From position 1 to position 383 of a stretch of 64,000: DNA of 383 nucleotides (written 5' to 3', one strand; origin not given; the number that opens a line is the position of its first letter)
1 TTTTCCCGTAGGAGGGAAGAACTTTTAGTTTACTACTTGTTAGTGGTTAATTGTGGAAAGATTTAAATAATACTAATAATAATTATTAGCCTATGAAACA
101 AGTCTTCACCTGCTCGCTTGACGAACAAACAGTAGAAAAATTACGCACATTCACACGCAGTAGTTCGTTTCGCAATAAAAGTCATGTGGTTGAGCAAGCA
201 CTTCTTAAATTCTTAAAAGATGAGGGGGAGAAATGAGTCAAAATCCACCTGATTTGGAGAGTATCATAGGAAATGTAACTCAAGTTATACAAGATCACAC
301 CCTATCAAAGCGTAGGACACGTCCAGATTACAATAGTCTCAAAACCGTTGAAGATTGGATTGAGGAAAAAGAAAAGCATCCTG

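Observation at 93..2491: Unannotated ribbon-helix-helix ORF translationally coupled to a HipA/APH-like kinase: a possible kinase-type toxin-antitoxin or regulatory pair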

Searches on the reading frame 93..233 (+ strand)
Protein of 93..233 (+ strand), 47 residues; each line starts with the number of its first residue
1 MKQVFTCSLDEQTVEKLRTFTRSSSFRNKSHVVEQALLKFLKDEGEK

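Call 3: search_protein_families(library=pfam, proteins=[window:93-233:+], max_evalue=1)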
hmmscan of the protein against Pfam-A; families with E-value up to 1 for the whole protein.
window:93-233:+ (47 aa): 1 family
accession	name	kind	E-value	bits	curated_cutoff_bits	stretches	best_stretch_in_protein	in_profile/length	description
PF01402.27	RHH_1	-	0.03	14.7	20.5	1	6-42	3-38/39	Ribbon-helix-helix protein, copG family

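Call 4: search_protein_families(library=ncbifam, proteins=[window:93-233:+], max_evalue=1)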
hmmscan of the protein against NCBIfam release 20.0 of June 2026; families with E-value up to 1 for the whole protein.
window:93-233:+ (47 aa): 1 family
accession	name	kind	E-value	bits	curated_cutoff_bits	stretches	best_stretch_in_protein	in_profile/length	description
NF002815.0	PRK02967.1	equivalog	0.11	12.5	83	1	3-44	2-43/139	nickel-responsive transcriptional regulator NikR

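Call 10: search_solved_structures(query=window:93-233:+, max_evalue=10, show_alignments=2)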
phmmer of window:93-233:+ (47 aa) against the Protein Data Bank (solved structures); distinct sequences matched with E-value up to 10: 0.

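Call 11: find_homologous_proteins(query=window:93-233:+, max_evalue=10)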
Query window:93-233:+ (47 aa): 7 proteins with E <= 10 among 7 candidates.
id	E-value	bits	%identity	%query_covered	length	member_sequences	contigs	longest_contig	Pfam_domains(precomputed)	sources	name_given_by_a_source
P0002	3.5e-22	93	100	100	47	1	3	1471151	-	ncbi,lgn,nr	ncbi:hypothetical protein HYV86_03715 [Candidatus Woesearchaeota archaeon]|nr:hypothetical protein [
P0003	6.0e-17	77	89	94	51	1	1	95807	-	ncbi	-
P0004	2.5e-12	63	76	87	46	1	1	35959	-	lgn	-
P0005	6.6e-12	61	73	94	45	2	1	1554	-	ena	-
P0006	2.2e-10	57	76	89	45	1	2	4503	-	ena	-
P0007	3.8e-10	56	74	89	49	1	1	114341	-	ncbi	-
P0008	3.9e-10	56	62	100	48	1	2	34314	PF01402.28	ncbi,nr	ncbi:ribbon-helix-helix protein, CopG family [Candidatus Woesearchaeota archaeon]|nr:ribbon-helix-he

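Call 13: find_encoding_contigs(protein=P0003, flank=6000, max_places=3)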
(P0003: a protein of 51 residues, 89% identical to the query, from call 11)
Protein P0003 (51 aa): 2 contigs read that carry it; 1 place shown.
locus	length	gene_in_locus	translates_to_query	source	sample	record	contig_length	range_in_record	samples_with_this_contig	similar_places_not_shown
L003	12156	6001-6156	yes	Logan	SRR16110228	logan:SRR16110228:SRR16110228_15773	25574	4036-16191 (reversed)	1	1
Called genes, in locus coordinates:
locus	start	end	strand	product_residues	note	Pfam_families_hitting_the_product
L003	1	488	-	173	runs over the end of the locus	PF04307:YdjM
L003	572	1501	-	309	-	PF04014:MazE_antitoxin (weak)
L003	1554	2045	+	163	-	-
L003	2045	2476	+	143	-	-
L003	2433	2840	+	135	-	-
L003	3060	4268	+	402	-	PF01926:MMR_HSR1, PF02421:FeoB_N (faint), PF08438:YGR210-like_G4, PF02824:TGS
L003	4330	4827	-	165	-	PF06610:AlaE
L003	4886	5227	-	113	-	PF01336:tRNA_anti-codon (weak)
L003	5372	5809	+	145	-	PF00903:Glyoxalase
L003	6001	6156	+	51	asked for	-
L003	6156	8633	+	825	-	PF01636:APH, PF19974:TCAD9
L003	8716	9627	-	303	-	PF04014:MazE_antitoxin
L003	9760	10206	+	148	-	-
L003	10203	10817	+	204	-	-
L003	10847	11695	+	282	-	-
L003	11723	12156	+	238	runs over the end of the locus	-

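Call 14: find_encoding_contigs(protein=P0004, flank=6000, max_places=3)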
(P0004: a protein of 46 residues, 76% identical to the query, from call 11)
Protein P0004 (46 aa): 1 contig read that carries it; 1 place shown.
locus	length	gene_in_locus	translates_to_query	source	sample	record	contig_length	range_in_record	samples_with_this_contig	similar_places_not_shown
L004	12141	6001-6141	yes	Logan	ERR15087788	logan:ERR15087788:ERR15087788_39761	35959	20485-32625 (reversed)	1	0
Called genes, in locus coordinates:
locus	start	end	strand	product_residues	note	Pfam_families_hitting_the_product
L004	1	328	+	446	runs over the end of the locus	PF00140:Sigma70_r1_2 (weak), PF04542:Sigma70_r2, PF04539:Sigma70_r3, PF04545:Sigma70_r4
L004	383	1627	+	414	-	PF04542:Sigma70_r2, PF04539:Sigma70_r3, PF04545:Sigma70_r4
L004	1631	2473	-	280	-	-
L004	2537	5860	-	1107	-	PF01841:Transglut_core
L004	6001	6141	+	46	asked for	-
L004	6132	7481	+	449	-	-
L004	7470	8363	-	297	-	PF04014:MazE_antitoxin (faint)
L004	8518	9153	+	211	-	-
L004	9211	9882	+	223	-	-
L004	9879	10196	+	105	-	-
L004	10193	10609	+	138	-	-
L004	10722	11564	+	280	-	-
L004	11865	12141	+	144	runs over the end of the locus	-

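Call 15: find_encoding_contigs(protein=P0007, flank=6000, max_places=3)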
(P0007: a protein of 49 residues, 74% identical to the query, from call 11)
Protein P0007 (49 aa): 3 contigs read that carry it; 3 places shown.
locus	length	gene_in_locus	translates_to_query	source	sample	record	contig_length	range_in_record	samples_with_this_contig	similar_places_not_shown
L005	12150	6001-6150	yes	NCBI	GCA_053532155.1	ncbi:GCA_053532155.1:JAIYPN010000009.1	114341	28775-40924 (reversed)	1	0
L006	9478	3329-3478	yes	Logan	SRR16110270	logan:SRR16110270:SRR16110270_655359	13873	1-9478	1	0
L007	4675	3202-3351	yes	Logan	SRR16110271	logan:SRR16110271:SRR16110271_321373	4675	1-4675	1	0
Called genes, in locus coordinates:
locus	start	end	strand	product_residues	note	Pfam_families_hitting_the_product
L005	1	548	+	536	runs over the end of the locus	PF00118:Cpn60_TCP1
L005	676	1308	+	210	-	PF22600:MTPAP-like_central (weak), PF18765:Polbeta, PF01909:NTP_transf_2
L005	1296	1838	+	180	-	PF05168:HEPN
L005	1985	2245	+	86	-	PF04014:MazE_antitoxin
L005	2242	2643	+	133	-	PF13470:PIN_3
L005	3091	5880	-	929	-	PF02012:BNR (faint), PF13088:BNR_2 (faint), PF14870:PSII_BNR (faint), PF15902:Sortilin-Vps10 (weak), PF24316:Tli3 (faint), PF25852:DUF6242_C, PF15902:Sortilin-Vps10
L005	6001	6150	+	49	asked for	-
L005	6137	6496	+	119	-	-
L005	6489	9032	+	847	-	PF01636:APH (weak)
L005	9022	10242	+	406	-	-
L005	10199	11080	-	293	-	-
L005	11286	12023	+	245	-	-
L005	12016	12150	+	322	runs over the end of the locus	PF07728:AAA_5, PF08406:CbbQ_C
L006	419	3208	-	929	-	PF02012:BNR (faint), PF13088:BNR_2 (faint), PF14870:PSII_BNR (faint), PF15902:Sortilin-Vps10 (weak), PF24316:Tli3 (faint), PF25852:DUF6242_C, PF15902:Sortilin-Vps10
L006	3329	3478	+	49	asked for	-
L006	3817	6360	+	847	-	PF01636:APH (weak)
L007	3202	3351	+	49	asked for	-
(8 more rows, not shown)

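Call 16: find_encoding_contigs(protein=P0008, flank=6000, max_places=3)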
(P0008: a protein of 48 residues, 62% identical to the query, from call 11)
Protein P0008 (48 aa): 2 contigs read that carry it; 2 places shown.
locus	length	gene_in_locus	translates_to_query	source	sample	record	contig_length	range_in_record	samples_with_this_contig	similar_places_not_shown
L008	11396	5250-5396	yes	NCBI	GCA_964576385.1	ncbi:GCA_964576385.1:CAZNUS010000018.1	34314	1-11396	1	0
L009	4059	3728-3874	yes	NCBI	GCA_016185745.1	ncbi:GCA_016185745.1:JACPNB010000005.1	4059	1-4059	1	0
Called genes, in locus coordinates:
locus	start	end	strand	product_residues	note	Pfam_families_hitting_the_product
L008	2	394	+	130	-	?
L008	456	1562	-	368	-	-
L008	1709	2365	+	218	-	-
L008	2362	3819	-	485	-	PF04055:Radical_SAM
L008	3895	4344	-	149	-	-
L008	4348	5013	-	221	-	PF09419:PGP_phosphatase (faint), PF00702:Hydrolase (weak), PF13242:Hydrolase_like (weak)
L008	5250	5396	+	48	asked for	PF01402:RHH_1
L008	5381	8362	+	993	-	PF19974:TCAD9 (weak), PF01636:APH (weak)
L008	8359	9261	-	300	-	PF04014:MazE_antitoxin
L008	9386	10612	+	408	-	-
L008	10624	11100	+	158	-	-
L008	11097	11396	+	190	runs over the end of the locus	-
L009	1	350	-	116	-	?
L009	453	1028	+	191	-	-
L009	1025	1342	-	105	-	-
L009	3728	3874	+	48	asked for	PF01402:RHH_1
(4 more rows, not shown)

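Call 22: search_protein_families(library=pfam, proteins=[L003:6156-8630:+, L004:6132-7478:+, L005:6137-6493:+, L005:6489-9029:+, L005:9022-10239:+, L008:5381-8359:+, L005:10202-11080:-], max_evalue=0.1)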
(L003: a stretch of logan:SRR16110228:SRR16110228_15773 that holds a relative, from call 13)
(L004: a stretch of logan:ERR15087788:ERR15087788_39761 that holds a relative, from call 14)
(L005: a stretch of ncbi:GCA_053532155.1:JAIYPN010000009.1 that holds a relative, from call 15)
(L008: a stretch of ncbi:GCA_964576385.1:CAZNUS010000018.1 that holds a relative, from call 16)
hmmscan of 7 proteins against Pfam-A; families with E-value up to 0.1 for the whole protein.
L003:6156-8630:+ (825 aa): 6 families
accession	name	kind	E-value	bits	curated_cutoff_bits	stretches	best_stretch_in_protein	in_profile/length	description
PF01636.29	APH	-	5.3e-12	46.5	23.2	1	510-731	21-219/239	Phosphotransferase enzyme family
PF19974.5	TCAD9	-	6.3e-08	32.6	40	1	673-717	293-337/429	Ternary complex associated domain 9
PF02958.26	EcKL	-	0.00028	20.7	22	1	614-734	159-278/294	Ecdysteroid kinase-like family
PF07914.17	DUF1679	-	0.026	13.9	24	1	678-719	269-315/414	Uncharacterized oxidoreductase dhs-27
PF21448.3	DNMK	-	0.027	14.5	27.1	1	766-810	51-95/232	Deoxynucleotide monophosphate kinase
PF06293.20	Kdo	-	0.068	13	21.3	0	679-703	139-167/207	Lipopolysaccharide kinase (Kdo/WaaP) family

L004:6132-7478:+ (449 aa): 2 families
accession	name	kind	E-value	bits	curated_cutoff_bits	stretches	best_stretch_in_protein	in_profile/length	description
PF01636.29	APH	-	0.00026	21.3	23.2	1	292-392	114-227/239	Phosphotransferase enzyme family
PF02958.26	EcKL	-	0.0093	15.8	22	1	327-376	206-267/294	Ecdysteroid kinase-like family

L005:6137-6493:+ (119 aa): 0 families

L005:6489-9029:+ (847 aa): 1 family
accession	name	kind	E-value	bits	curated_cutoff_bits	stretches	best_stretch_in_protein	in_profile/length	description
PF01636.29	APH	-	3.3e-07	30.8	23.2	1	306-405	112-218/239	Phosphotransferase enzyme family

L005:9022-10239:+ (406 aa): 0 families

L008:5381-8359:+ (993 aa): 4 families
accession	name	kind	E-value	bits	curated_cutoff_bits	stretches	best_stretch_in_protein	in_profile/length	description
PF01636.29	APH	-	4.8e-07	30.2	23.2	1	839-896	164-217/239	Phosphotransferase enzyme family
PF19974.5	TCAD9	-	1.5e-05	24.8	40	1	670-884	135-335/429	Ternary complex associated domain 9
PF01633.27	Choline_kinase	-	0.008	16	29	1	756-892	75-209/300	Choline/ethanolamine kinase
PF21069.2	Csx12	-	0.077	12.2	27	0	129-217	120-203/594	CRISPR-associated endonuclease Cas9 alpha-helical lobe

L005:10202-11080:- (293 aa): 3 families
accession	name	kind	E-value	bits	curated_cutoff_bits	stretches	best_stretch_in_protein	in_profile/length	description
PF00349.27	Hexokinase_1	-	0.0038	17.4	24.3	1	126-202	39-112/201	Hexokinase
PF04014.23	MazE_antitoxin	-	0.0048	17.3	24.7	1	2-37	9-45/48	Antidote-toxin recognition MazE, bacterial antitoxin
PF25327.1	UBL_ZFAND1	-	0.065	13.8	27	0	94-141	11-61/69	ZFAND1-like ubiquitin-like domain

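Call 45: search_solved_structures(query=A4, max_evalue=10, show_alignments=3)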
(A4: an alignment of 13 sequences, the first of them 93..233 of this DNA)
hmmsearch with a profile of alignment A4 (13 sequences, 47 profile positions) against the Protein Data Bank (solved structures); distinct sequences matched with E-value up to 10: 13.
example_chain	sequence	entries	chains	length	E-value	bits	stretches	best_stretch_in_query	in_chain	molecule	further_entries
5egb_A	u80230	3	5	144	1.4e-05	27.8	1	25-32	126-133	Histone-lysine N-methyltransferase PRDM9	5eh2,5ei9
5v3g_D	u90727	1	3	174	0.00065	22.5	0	25-32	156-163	PR domain zinc finger protein 9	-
2cpg_A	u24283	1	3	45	0.049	16.5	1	1-26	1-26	TRANSCRIPTIONAL REPRESSOR COPG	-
1b01_A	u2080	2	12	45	0.05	16.5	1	1-26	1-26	TRANSCRIPTIONAL REPRESSOR COPG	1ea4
6xp5_R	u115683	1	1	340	0.29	14.1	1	23-35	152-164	Mediator of RNA polymerase II transcription subunit 18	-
2mv7_A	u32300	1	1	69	0.33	13.9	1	7-24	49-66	Protein AF-9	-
2n4q_B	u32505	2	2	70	0.34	13.8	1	7-24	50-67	Protein AF-9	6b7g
1q5v_A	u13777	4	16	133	0.56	13.1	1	3-34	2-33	Nickel responsive regulator | Nickel-responsive regulator | Nickel-responsive regulatory protein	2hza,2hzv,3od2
2lm0_A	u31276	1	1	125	0.87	12.5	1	7-24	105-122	AF4/FMR2 family member 1/Protein AF-9 chimera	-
1xl3_A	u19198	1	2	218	0.89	12.5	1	30-45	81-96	Secretion control protein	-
1xkp_A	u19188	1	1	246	0.92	12.5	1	30-45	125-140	putative membrane-bound Yop targeting protein YopN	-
3zfc_A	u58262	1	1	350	2.1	11.3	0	18-36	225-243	CHROMOSOME-ASSOCIATED KINESIN KIF4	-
3zfd_A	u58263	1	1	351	2.1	11.3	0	18-36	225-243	CHROMOSOME-ASSOCIATED KINESIN KIF4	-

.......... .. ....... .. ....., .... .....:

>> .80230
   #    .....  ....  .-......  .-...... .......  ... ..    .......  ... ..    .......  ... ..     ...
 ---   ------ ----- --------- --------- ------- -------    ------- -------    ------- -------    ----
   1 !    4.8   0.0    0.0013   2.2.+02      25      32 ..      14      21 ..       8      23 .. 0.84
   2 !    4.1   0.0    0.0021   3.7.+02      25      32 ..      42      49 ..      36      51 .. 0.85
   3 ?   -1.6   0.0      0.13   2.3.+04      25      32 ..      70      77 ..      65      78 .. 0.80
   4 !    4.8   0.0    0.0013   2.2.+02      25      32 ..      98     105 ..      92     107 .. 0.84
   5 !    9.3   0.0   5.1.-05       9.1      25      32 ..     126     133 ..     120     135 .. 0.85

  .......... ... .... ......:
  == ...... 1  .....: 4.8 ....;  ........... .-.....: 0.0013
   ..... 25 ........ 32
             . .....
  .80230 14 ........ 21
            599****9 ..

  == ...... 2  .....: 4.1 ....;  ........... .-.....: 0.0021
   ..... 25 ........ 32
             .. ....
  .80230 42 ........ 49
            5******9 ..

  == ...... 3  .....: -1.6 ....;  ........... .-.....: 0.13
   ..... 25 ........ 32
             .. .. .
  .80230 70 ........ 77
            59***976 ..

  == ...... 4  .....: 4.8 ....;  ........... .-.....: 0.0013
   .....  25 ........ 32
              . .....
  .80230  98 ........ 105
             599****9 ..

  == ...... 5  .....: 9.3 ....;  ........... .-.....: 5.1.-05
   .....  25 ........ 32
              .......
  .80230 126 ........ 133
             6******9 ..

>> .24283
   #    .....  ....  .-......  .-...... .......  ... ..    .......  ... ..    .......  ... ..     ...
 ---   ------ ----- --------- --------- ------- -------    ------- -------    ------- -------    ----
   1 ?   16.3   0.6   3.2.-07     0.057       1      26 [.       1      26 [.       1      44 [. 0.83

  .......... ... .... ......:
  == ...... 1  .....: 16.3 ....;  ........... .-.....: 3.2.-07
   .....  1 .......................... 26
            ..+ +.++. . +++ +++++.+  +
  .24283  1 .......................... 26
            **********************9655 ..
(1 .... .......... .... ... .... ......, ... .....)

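Call 46: search_protein_families(library=pfam, alignment_id=A4, max_evalue=0.1)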
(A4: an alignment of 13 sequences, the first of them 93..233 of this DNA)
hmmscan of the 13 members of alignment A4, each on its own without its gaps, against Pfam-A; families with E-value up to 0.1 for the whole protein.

A. member 1, window:93-233:+ (47 aa): 1 family
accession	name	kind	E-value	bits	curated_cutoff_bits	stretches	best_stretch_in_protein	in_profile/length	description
PF01402.27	RHH_1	-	0.03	14.7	20.5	1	6-42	3-38/39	Ribbon-helix-helix protein, copG family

B. families by the number of members that match (of 13 scanned): 6 families
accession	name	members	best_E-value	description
PF01402.27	RHH_1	11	5e-07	Ribbon-helix-helix protein, copG family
PF12651.13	RHH_3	7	9.3e-05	Ribbon-helix-helix domain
PF09957.15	VapB_antitoxin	4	0.00079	Bacterial antitoxin of type II TA system, VapB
PF23259.1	CHX17_C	1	0.0068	Plant cation/H(+) antiporter, C-terminal domain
PF03118.21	RNA_pol_A_CTD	1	0.039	Bacterial RNA polymerase, alpha chain C terminal domain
PF19891.5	DUF6364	1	0.091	Family of unknown function (DUF6364)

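Call 70: search_protein_families(library=padloc, proteins=[window:93-233:+], max_evalue=0.01)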
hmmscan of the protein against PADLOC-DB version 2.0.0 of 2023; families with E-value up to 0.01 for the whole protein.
window:93-233:+ (47 aa): 0 families
